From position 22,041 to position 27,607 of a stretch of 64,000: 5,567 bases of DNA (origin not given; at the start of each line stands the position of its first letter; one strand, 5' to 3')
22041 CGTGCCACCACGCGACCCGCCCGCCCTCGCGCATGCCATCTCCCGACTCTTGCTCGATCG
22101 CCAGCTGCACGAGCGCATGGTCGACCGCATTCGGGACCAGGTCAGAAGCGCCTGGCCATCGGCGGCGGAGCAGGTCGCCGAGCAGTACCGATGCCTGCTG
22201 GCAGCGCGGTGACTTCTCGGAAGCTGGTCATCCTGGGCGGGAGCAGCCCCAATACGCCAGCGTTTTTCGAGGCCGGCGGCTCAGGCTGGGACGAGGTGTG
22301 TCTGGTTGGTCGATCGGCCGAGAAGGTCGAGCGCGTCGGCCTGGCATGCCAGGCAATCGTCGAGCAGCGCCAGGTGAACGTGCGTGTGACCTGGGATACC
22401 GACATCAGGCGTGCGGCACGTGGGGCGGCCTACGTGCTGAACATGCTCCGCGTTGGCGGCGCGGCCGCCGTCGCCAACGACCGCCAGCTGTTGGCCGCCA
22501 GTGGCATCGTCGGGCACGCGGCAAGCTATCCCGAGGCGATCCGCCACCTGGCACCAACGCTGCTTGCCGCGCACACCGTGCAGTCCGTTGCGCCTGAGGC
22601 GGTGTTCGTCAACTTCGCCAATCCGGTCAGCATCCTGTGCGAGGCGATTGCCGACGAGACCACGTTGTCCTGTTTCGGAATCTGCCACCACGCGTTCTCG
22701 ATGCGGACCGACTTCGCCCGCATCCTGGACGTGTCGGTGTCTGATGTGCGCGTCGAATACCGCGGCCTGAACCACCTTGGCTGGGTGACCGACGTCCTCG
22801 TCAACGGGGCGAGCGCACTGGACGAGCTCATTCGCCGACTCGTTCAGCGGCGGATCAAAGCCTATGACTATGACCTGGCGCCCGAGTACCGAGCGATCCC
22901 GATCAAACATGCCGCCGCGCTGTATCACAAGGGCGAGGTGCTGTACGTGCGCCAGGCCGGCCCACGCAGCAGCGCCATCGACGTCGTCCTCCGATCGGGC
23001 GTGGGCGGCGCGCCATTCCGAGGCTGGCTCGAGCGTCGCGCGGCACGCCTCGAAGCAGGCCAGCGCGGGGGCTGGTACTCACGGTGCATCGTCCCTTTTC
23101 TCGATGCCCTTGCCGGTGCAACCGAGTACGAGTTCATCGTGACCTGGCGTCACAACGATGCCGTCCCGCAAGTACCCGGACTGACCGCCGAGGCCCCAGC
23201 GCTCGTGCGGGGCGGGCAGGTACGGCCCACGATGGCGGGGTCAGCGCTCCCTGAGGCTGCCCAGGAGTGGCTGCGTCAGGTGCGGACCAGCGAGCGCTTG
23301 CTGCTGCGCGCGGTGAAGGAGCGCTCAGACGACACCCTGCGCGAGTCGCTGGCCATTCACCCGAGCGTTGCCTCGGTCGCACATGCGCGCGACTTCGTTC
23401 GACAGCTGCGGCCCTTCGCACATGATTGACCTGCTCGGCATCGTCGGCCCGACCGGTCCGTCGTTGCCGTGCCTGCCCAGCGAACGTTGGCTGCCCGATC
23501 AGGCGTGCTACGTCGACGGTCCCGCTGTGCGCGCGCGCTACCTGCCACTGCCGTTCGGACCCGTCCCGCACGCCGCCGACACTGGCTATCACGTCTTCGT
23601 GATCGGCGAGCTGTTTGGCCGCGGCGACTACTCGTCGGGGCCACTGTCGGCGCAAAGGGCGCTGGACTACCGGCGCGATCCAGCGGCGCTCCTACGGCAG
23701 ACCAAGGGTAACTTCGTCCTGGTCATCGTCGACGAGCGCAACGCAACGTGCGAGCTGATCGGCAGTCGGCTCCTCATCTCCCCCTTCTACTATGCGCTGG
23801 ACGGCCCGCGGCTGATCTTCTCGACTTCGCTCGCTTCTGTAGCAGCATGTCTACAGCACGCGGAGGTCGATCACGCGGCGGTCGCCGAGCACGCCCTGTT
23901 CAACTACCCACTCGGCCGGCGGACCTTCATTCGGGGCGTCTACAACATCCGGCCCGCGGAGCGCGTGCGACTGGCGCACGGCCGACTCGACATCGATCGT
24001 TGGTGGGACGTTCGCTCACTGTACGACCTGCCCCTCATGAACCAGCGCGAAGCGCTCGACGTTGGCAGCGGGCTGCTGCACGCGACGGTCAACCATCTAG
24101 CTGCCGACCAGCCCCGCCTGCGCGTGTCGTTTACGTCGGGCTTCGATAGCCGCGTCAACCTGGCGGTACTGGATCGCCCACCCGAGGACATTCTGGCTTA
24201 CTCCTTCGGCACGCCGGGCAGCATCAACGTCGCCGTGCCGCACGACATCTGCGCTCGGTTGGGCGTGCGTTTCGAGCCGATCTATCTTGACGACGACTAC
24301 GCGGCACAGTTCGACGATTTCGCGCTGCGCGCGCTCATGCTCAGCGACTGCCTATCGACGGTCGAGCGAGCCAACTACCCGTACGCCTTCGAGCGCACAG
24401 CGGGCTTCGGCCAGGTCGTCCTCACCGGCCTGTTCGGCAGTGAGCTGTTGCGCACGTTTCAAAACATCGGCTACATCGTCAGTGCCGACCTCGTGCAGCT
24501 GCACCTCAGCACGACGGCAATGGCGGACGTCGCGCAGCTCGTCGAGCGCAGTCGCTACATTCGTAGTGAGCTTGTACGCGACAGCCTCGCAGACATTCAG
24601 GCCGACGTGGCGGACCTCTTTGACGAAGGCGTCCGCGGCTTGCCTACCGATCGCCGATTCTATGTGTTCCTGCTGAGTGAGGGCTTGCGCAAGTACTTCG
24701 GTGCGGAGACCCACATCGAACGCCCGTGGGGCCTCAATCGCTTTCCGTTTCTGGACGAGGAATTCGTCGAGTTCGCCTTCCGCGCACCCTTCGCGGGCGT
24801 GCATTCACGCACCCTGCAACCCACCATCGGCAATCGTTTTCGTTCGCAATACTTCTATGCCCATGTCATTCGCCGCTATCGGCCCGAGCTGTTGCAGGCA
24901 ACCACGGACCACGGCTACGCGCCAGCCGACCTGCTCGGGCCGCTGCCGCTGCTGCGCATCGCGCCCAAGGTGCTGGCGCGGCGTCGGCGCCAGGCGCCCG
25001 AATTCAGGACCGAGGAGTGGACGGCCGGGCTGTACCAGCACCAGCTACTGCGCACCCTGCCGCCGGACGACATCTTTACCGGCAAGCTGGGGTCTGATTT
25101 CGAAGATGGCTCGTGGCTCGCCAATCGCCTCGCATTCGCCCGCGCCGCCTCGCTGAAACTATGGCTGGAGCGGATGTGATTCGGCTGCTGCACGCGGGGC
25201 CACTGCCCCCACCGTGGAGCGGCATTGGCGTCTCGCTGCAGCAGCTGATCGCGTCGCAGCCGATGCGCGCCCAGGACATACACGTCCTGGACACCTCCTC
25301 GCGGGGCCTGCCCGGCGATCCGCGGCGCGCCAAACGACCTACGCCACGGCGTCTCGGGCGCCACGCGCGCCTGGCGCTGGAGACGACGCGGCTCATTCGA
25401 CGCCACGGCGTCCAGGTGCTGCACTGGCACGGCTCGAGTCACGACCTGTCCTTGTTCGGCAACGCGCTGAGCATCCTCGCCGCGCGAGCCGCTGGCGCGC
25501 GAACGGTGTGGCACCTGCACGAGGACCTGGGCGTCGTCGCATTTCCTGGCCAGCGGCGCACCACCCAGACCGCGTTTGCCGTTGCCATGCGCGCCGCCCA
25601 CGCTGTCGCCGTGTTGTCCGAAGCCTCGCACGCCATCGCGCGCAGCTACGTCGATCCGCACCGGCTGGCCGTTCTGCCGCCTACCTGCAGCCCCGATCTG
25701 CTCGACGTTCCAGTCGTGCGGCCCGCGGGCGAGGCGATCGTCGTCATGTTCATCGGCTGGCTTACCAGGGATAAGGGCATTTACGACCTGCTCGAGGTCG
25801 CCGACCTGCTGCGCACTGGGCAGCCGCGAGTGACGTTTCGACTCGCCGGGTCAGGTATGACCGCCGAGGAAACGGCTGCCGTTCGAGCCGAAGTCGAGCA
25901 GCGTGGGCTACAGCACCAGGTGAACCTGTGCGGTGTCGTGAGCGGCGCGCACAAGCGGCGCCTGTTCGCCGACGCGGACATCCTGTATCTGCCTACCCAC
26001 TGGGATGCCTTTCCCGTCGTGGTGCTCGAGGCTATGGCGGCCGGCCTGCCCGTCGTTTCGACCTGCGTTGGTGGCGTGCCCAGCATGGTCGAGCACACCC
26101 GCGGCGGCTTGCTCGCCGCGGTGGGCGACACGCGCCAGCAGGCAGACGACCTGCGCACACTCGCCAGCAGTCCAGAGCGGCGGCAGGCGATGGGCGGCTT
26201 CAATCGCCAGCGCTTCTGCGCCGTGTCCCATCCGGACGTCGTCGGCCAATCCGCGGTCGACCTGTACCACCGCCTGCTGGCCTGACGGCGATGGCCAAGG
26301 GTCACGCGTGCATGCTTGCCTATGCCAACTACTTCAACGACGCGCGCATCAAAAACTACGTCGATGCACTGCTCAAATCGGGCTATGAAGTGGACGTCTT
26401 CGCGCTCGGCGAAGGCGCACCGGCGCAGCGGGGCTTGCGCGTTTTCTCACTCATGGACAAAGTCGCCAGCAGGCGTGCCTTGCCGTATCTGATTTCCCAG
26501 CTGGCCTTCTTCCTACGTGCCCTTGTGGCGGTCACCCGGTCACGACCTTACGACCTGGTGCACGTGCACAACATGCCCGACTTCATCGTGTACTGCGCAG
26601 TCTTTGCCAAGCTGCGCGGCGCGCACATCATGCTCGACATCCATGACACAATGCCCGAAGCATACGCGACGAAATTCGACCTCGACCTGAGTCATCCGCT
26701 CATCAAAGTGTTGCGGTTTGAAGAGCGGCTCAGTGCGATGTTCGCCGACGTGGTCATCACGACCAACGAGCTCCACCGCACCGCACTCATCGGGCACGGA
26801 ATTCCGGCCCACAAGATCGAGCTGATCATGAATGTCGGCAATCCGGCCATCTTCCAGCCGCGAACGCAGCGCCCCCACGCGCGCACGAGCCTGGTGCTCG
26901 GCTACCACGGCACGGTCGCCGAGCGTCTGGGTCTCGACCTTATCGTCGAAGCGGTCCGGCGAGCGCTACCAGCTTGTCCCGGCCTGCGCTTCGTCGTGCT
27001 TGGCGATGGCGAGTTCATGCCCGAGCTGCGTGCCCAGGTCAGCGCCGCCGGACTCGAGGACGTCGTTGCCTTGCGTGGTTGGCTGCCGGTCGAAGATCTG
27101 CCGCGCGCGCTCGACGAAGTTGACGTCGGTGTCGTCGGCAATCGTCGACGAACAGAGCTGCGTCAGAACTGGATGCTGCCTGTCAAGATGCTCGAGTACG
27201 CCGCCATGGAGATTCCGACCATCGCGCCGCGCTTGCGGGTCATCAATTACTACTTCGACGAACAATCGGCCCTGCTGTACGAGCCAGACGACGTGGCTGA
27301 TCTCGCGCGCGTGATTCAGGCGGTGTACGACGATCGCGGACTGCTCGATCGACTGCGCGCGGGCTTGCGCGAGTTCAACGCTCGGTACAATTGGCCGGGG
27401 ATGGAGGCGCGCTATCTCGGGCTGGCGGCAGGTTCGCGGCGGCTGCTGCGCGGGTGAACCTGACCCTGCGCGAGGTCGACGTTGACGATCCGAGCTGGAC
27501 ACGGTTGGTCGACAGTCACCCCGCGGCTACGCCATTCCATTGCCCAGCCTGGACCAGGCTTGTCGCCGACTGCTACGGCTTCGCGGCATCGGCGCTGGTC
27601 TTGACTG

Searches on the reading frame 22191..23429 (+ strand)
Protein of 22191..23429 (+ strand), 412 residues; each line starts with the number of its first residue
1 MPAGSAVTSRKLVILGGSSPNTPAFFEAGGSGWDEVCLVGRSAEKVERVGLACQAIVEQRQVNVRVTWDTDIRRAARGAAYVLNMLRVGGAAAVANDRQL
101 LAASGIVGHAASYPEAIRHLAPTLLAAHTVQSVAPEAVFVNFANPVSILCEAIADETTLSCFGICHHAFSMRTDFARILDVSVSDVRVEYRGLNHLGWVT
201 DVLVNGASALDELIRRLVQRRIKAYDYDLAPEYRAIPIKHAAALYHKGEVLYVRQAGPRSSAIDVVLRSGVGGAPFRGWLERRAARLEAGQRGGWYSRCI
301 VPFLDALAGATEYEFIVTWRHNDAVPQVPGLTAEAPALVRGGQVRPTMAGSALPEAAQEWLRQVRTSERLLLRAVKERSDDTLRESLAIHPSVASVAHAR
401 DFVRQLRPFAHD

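Call 46: search_protein_families(library=pfam, proteins=[window:22191-23429:+], max_evalue=0.001)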
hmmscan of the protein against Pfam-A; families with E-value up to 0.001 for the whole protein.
window:22191-23429:+ (412 aa): 2 families
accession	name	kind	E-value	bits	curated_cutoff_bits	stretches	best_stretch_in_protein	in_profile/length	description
PF11975.13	Glyco_hydro_4C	-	3.1e-17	63.7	24.1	1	191-393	2-211/211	Family 4 glycosyl hydrolase C-terminal domain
PF02056.22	Glyco_hydro_4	-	2.6e-15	56.9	23.2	1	35-180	30-182/183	Family 4 glycosyl hydrolase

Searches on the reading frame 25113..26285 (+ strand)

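Call 46: search_protein_families(library=pfam, proteins=[window:25113-26285:+], max_evalue=0.001)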
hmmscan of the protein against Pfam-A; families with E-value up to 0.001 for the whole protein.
window:25113-26285:+ (390 aa): 6 families
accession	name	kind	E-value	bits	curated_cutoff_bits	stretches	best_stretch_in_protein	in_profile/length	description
PF00534.26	Glycos_transf_1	-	2.5e-28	99.2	26.4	1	206-365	13-170/172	Glycosyl transferases group 1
PF13692.12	Glyco_trans_1_4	-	2.1e-27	96.6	27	1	210-351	3-140/142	Glycosyl transferases group 1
PF13439.12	Glyco_transf_4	-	8.5e-09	36.1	28.5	1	36-190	2-164/170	Glycosyltransferase Family 4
PF20706.3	GT4-conflict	-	2.6e-07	30.4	26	1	149-331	135-325/385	Family 4 Glycosyltransferase in conflict systems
PF13579.12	Glyco_trans_4_4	-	5.4e-05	24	29.7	1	37-190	2-157/158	Glycosyl transferase 4-like domain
PF13524.12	Glyco_trans_1_2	-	0.00051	20.5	25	0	238-368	13-129/144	Glycosyl transferase-like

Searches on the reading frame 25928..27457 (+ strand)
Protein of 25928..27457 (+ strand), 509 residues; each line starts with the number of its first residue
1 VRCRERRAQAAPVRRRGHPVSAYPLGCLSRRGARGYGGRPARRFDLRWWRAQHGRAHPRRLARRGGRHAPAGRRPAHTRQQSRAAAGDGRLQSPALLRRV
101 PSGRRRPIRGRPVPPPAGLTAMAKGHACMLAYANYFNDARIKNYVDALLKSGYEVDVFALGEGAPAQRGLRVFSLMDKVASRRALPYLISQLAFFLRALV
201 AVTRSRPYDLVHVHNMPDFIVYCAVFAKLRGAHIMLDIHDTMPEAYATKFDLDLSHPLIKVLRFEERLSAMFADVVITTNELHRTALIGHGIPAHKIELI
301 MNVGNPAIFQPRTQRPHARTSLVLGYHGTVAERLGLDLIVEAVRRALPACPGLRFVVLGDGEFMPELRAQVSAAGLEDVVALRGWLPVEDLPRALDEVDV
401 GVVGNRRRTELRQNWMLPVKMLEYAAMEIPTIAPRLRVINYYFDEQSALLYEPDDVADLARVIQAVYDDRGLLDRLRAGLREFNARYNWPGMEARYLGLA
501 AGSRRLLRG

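Call 46: search_protein_families(library=pfam, proteins=[window:25928-27457:+], max_evalue=0.001)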
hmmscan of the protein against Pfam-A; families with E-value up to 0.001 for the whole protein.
window:25928-27457:+ (509 aa): 6 families
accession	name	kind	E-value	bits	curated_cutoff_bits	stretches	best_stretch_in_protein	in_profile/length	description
PF13692.12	Glyco_trans_1_4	-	6e-17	62.7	27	1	323-469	3-142/142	Glycosyl transferases group 1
PF13579.12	Glyco_trans_4_4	-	1.3e-16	61.8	29.7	1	140-302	6-157/158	Glycosyl transferase 4-like domain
PF13439.12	Glyco_transf_4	-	3.3e-14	53.7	28.5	1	141-302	8-164/170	Glycosyltransferase Family 4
PF00534.26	Glycos_transf_1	-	1.8e-10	41.1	26.4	1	317-477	11-166/172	Glycosyl transferases group 1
PF13524.12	Glyco_trans_1_2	-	3e-08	34.2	25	1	339-489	5-135/144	Glycosyl transferase-like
PF13477.12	Glyco_trans_4_2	-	8.6e-06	26.4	23.4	1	142-257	14-123/139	Glycosyl transferase 4-like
